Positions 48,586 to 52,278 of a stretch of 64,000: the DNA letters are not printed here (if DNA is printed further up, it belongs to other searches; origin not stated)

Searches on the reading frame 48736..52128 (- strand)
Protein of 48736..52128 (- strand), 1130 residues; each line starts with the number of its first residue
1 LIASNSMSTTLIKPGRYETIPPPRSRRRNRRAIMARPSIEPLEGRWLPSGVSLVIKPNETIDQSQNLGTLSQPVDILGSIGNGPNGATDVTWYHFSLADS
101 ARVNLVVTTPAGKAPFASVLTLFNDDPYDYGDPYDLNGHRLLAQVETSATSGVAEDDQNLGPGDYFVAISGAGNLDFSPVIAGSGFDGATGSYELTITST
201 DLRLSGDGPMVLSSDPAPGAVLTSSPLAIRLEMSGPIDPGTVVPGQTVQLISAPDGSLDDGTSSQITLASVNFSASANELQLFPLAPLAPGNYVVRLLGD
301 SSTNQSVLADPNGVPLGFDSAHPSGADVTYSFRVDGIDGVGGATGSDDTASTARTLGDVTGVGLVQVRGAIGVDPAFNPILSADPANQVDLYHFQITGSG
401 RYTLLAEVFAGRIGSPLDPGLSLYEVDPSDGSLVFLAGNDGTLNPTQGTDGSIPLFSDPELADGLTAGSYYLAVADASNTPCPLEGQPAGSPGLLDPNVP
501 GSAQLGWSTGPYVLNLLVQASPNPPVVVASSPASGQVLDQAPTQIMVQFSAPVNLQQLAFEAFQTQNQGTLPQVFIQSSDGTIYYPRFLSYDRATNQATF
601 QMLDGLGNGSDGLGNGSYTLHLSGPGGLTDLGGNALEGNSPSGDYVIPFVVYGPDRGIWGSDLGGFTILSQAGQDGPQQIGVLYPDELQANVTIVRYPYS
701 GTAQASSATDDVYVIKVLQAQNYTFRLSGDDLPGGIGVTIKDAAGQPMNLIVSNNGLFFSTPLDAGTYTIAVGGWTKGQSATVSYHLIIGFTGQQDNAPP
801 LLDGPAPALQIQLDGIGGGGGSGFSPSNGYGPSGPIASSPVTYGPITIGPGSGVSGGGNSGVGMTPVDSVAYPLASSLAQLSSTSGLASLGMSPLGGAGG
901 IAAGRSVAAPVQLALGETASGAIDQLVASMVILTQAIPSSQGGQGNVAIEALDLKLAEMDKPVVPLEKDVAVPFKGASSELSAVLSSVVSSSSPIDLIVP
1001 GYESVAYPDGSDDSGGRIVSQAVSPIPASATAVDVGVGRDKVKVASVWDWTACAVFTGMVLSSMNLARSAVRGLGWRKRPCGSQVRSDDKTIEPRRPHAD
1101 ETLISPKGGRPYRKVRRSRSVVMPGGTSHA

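Call 68: search_protein_families(library=pfam, proteins=[window:48736-52128:-], max_evalue=0.00001)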
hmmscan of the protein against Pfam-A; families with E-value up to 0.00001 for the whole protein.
window:48736-52128:- (1130 aa): 2 families
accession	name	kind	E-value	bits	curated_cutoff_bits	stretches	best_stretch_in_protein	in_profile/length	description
PF04234.18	CopC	-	4.3e-11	44.1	23.3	0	211-296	4-73/92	CopC domain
PF13205.12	Big_5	-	5.2e-09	37.2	23.6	0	523-636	3-95/105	Bacterial Ig-like domain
